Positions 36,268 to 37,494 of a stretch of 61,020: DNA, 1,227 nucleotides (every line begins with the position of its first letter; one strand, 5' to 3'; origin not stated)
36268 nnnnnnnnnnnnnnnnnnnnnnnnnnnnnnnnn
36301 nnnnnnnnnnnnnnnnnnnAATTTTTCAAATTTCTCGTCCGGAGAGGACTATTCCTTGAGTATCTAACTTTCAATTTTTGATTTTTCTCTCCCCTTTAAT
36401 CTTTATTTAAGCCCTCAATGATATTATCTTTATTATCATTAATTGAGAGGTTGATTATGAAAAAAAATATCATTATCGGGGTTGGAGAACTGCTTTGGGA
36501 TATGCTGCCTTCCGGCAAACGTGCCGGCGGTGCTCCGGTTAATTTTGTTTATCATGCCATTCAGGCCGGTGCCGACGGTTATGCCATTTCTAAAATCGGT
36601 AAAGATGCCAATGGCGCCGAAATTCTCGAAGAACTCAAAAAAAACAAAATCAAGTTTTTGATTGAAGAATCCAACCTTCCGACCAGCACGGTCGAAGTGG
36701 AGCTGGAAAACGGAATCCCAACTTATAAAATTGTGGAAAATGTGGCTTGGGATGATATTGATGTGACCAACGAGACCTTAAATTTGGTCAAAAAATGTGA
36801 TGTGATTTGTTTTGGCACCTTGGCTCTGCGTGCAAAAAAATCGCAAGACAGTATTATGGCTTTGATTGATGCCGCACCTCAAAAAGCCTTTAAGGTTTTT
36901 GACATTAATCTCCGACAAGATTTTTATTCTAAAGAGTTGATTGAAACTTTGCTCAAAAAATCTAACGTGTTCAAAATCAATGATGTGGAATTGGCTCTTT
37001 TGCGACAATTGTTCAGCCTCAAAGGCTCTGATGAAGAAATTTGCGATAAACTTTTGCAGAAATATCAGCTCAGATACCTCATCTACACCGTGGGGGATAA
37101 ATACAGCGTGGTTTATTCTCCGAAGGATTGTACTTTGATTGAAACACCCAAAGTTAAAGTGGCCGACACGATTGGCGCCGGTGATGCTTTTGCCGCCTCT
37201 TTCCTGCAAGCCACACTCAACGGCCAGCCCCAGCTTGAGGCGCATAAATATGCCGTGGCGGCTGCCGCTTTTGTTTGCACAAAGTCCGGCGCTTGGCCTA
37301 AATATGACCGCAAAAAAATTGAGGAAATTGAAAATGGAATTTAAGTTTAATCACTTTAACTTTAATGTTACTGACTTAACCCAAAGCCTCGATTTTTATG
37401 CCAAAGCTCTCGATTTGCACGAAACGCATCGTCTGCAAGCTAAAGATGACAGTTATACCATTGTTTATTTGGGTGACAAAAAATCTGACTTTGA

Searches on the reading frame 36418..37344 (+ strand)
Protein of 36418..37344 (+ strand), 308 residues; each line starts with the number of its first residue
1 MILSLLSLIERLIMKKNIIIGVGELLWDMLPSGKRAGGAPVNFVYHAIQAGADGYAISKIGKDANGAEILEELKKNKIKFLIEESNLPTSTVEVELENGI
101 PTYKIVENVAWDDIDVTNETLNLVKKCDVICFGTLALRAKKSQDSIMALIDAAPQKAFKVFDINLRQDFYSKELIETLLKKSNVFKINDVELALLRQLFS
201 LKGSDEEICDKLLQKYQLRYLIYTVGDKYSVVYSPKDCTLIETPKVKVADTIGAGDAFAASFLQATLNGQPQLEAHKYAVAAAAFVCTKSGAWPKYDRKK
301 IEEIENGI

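Call 34: search_protein_families(library=pfam, proteins=[window:36418-37344:+], max_evalue=0.001)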
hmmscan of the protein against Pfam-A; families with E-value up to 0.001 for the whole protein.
window:36418-37344:+ (308 aa): 1 family
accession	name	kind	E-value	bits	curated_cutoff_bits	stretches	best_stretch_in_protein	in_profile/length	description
PF00294.29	PfkB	-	4.6e-37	128.4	25.8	1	34-292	33-295/302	pfkB family carbohydrate kinase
